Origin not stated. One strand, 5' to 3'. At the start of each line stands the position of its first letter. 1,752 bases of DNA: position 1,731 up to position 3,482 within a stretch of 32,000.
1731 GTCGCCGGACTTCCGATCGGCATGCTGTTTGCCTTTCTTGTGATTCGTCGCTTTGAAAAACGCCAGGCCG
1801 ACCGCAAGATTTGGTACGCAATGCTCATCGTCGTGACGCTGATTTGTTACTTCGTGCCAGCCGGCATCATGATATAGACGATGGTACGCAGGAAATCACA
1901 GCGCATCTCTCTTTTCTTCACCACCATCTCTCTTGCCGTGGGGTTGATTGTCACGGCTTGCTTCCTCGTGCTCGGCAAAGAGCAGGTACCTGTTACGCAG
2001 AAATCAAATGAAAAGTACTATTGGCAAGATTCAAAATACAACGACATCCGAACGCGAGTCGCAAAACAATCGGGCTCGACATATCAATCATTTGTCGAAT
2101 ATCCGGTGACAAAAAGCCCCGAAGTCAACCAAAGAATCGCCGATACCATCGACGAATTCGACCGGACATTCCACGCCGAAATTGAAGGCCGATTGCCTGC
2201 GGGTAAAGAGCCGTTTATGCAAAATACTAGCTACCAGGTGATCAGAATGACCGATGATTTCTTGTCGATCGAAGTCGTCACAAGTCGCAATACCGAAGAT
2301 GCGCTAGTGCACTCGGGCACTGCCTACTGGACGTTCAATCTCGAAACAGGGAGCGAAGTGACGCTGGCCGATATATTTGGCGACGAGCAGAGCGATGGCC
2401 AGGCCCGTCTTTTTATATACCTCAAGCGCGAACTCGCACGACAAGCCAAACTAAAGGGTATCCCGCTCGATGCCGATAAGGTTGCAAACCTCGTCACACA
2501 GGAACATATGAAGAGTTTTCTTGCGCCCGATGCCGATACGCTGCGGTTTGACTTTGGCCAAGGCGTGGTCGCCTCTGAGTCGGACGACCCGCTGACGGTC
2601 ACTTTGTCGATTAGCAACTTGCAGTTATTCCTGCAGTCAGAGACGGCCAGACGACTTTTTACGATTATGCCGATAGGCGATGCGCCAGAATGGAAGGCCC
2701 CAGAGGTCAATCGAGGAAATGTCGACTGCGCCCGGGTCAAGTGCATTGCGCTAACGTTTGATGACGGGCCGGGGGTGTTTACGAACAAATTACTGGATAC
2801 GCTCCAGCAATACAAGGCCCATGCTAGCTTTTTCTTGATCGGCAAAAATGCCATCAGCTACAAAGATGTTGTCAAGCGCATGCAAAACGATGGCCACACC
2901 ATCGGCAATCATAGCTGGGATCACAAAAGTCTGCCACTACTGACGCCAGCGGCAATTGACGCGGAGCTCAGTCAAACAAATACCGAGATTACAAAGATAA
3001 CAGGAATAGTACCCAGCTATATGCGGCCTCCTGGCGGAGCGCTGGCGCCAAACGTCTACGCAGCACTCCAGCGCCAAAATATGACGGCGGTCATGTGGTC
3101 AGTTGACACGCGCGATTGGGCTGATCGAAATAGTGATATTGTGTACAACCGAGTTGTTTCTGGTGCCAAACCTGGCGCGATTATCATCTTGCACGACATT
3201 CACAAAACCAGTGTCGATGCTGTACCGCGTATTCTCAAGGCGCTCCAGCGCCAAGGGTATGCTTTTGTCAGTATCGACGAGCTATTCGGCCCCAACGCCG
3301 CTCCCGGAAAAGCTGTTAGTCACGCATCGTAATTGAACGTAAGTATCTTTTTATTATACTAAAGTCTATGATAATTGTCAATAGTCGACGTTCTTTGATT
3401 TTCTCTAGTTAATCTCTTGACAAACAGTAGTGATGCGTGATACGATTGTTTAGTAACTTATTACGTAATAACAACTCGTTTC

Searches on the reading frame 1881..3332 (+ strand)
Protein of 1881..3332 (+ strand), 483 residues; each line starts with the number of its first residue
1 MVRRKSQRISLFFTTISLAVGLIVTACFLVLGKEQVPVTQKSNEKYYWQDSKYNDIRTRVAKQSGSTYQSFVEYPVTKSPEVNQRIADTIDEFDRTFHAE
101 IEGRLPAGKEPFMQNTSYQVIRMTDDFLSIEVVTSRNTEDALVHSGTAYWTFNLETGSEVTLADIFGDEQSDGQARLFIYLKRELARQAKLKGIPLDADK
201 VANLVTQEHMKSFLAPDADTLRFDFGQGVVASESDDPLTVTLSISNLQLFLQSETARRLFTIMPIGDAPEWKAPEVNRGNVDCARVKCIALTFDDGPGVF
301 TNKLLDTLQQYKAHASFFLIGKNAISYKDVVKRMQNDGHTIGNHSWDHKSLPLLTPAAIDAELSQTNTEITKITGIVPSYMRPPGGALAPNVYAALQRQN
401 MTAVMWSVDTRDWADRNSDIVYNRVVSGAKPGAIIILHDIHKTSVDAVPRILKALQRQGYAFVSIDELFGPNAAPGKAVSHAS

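Call 54: search_protein_families(library=pfam, max_evalue=0.00001, proteins=[window:1881-3332:+])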
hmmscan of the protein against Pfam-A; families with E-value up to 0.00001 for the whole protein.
window:1881-3332:+ (483 aa): 1 family
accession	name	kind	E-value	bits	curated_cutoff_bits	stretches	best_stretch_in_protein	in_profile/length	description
PF01522.26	Polysacc_deac_1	-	1.2e-37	129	23.1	1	285-403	5-123/124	Polysaccharide deacetylase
